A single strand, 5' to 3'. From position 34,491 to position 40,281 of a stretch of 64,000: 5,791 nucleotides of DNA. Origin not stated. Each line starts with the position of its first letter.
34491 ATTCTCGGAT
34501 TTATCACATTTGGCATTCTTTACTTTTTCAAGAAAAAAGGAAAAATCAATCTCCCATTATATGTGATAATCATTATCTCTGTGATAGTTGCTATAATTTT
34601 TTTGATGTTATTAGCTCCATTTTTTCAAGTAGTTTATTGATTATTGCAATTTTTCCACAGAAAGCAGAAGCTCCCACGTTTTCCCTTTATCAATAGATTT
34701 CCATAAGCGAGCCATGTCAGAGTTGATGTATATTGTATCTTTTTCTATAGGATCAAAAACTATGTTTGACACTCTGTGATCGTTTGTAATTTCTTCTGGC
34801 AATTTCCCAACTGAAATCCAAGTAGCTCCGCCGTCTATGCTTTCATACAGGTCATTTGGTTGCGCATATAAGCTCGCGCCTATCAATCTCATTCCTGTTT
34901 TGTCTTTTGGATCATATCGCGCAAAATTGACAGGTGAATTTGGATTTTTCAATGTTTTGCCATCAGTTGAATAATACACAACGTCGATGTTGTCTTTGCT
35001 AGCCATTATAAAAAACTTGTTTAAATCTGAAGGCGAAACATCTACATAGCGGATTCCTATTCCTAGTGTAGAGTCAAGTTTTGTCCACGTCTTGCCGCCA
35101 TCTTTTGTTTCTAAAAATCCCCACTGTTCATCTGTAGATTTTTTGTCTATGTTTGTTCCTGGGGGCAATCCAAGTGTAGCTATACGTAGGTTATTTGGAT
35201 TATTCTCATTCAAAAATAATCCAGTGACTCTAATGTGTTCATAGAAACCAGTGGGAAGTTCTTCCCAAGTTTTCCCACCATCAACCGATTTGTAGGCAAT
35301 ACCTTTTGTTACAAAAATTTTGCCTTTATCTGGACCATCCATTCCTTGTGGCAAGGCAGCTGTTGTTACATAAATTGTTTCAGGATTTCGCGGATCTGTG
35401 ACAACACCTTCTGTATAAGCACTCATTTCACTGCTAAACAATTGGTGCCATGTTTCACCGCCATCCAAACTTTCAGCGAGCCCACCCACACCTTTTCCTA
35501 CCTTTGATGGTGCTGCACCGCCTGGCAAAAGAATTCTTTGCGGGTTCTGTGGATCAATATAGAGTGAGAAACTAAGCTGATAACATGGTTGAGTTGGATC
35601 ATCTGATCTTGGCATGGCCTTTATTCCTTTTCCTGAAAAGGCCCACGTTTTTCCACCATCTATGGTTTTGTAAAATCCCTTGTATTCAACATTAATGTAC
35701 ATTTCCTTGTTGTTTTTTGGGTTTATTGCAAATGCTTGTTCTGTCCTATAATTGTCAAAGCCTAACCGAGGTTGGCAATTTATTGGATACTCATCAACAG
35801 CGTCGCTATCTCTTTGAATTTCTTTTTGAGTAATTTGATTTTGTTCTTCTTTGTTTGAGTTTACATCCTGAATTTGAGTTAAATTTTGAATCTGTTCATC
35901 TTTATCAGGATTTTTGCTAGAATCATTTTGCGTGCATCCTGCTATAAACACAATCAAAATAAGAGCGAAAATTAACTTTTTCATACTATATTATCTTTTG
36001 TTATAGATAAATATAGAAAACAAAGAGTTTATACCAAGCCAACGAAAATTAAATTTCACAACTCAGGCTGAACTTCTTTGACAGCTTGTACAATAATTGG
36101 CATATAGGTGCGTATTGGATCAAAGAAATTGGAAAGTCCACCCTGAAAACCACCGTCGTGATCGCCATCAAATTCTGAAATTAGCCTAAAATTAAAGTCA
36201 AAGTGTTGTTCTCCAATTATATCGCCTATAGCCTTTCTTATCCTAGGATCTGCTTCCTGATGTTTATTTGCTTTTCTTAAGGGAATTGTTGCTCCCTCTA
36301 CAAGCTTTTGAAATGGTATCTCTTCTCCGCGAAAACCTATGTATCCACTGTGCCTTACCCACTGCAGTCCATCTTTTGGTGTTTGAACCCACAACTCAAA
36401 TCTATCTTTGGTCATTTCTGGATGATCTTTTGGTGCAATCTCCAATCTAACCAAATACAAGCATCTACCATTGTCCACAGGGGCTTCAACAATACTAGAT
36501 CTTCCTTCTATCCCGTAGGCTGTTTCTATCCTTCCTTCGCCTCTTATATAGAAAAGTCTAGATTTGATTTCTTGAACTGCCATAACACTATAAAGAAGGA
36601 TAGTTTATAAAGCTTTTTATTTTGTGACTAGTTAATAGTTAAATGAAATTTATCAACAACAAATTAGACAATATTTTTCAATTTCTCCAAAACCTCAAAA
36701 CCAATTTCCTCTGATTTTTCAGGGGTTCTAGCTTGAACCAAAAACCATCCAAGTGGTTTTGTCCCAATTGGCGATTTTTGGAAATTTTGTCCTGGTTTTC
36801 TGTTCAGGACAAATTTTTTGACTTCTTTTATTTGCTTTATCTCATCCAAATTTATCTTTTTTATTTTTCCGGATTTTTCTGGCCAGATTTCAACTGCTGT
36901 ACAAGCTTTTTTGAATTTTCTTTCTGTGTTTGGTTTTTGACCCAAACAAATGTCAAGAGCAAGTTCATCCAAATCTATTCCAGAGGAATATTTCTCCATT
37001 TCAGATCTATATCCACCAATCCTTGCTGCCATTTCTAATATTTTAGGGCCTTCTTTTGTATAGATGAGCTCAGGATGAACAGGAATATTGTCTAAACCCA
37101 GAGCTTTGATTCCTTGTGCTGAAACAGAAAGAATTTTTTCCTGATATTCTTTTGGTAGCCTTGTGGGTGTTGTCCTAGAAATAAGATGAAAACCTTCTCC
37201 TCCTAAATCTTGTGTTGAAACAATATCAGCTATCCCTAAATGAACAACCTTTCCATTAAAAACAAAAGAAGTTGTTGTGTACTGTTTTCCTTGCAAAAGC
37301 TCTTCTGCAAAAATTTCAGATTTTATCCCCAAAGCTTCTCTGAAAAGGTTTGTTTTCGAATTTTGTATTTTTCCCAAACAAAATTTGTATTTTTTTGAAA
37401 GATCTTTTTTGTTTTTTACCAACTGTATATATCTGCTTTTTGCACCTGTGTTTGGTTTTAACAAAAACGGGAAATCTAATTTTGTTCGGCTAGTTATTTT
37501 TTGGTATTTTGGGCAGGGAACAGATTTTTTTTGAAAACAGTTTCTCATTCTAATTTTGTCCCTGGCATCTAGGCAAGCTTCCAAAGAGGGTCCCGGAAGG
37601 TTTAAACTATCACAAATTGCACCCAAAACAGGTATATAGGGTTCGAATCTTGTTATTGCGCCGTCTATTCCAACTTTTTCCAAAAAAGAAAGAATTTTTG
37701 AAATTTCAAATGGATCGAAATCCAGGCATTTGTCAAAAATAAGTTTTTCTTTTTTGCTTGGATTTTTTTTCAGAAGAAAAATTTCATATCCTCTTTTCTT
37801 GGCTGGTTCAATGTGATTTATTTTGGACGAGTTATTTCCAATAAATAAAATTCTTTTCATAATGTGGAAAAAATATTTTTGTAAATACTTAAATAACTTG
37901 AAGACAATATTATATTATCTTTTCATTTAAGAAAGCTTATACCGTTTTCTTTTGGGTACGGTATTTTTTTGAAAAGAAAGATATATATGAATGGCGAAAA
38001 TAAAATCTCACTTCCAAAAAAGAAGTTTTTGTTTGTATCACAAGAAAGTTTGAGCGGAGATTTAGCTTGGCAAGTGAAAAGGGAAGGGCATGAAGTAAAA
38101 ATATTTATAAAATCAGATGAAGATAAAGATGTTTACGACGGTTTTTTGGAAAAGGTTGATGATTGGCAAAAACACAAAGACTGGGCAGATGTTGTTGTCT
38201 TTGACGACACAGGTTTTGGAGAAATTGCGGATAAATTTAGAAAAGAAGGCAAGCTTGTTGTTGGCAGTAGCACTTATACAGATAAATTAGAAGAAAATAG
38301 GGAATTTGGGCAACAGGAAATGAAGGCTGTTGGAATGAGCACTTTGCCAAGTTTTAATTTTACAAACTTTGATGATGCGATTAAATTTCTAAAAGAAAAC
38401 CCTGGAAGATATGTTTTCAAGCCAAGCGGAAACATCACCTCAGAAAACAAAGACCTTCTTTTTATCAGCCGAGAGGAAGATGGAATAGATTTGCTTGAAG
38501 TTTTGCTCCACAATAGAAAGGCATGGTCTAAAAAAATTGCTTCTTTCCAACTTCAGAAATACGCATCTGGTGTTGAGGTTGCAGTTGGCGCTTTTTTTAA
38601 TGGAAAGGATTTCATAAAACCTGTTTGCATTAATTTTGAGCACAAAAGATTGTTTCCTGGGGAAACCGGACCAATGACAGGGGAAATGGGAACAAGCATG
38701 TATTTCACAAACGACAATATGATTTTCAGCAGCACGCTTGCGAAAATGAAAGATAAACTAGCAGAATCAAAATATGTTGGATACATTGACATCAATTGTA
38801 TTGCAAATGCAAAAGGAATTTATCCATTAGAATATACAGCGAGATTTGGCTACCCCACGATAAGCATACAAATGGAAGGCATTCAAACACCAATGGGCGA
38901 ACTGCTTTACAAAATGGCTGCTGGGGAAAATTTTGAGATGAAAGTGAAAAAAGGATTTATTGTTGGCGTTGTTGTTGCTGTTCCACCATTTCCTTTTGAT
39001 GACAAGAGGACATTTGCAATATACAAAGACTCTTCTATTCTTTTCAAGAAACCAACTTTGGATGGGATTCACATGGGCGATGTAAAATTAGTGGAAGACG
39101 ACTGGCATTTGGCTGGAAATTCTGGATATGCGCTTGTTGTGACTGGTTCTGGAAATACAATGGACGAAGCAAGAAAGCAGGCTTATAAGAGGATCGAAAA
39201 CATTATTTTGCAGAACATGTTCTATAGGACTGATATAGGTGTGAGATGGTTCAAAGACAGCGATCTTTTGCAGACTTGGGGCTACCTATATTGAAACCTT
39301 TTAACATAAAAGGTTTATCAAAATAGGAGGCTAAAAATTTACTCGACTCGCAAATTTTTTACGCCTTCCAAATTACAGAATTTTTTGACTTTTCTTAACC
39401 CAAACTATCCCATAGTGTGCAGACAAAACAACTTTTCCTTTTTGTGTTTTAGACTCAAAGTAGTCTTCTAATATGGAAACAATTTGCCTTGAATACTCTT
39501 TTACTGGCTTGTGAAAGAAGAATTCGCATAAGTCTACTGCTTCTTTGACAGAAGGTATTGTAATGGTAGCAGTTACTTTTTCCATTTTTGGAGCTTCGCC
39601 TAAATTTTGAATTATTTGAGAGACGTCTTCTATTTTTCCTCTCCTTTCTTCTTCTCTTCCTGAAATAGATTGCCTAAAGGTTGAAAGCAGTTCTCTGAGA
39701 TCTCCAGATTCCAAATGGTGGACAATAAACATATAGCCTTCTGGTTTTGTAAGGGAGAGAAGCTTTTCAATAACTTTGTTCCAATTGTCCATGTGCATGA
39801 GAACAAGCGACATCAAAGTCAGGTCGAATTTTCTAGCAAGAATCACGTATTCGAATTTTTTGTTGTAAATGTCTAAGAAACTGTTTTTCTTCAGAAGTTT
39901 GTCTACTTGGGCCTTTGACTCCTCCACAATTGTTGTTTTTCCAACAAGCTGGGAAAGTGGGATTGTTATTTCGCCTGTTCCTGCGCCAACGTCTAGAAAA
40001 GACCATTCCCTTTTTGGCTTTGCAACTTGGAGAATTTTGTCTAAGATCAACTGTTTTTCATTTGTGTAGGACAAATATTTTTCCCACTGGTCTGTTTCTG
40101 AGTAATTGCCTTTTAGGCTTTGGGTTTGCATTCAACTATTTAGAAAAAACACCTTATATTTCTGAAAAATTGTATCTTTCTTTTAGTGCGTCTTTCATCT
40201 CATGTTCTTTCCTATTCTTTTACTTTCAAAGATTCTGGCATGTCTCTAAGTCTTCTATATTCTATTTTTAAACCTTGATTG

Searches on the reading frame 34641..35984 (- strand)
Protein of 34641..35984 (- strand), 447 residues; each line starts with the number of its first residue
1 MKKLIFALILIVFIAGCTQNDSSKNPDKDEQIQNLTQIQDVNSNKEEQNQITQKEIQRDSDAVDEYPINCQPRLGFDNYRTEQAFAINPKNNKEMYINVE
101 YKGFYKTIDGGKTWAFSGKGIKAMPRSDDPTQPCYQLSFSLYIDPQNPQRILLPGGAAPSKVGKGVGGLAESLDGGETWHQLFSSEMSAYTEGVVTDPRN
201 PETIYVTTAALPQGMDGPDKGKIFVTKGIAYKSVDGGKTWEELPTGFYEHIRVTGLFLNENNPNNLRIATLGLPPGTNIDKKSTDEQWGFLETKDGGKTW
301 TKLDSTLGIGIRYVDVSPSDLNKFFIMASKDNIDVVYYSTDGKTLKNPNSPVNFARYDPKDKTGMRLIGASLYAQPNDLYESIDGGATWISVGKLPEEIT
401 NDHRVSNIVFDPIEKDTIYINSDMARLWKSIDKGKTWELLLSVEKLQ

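Call 53: search_protein_families(library=pfam, max_evalue=0.0001, proteins=[window:34641-35984:-])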
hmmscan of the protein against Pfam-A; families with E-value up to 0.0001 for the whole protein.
window:34641-35984:- (447 aa): 3 families
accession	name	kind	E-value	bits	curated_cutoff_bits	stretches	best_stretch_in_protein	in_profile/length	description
PF15902.12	Sortilin-Vps10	-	6.1e-19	68.6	33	2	171-306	5-115/446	Sortilin, neurotensin receptor 3,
PF02012.26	BNR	-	2.3e-11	42.4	27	0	231-241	1-11/12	BNR/Asp-box repeat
PF14870.12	PSII_BNR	-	5.4e-08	32.9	27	0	377-442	38-99/303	Photosynthesis system II assembly factor YCF48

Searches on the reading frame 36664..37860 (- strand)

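Call 54: search_protein_families(library=pfam, max_evalue=0.0001, proteins=[window:36664-37860:-])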
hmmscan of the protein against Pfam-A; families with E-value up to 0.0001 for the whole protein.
window:36664-37860:- (398 aa): 3 families
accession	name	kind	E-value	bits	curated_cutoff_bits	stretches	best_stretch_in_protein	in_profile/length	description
PF13535.11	ATP-grasp_4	-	6.7e-15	55.5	27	1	129-285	2-157/160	ATP-grasp domain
PF02655.19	ATP-grasp_3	-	3.3e-06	27.7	23.2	1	99-283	1-159/160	ATP-grasp domain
PF18603.7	LAL_C2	-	4.6e-05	24.1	29.4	1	326-394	4-73/78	L-amino acid ligase C-terminal domain 2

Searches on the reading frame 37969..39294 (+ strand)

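Call 54: search_protein_families(library=pfam, max_evalue=0.0001, proteins=[window:37969-39294:+])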
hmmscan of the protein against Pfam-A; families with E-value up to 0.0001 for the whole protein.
window:37969-39294:+ (441 aa): 2 families
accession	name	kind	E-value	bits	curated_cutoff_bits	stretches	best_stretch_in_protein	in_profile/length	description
PF01071.24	GARS_A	-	2.4e-14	54.1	27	1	111-296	3-192/194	Phosphoribosylglycinamide synthetase, ATP-grasp (A) domain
PF02843.22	GARS_C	-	5.8e-11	43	34.8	1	332-425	2-91/92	Phosphoribosylglycinamide synthetase, C domain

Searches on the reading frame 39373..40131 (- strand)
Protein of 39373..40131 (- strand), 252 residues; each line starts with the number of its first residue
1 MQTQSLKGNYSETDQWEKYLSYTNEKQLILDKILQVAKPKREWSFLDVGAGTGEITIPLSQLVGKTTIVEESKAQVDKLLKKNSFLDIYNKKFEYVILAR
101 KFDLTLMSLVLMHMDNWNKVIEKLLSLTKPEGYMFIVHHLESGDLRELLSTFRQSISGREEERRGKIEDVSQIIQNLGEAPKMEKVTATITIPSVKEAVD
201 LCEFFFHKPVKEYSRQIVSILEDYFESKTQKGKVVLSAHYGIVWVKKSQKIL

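Call 54: search_protein_families(library=pfam, max_evalue=0.0001, proteins=[window:39373-40131:-])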
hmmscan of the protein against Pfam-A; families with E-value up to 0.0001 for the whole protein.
window:39373-40131:- (252 aa): 5 families
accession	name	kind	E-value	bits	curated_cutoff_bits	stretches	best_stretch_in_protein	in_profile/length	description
PF13489.12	Methyltransf_23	-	2.1e-12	47.5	27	1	27-151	7-131/164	Methyltransferase domain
PF08242.18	Methyltransf_12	-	5.6e-10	40.3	30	1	46-133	1-97/98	Methyltransferase domain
PF08241.18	Methyltransf_11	-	1e-09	39.3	21.2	1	46-136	1-95/95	Methyltransferase domain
PF13649.12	Methyltransf_25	-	3.1e-08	34.6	27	1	46-132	2-97/97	Methyltransferase domain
PF13847.12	Methyltransf_31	-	5e-08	33.2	27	1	44-149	6-119/145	Methyltransferase domain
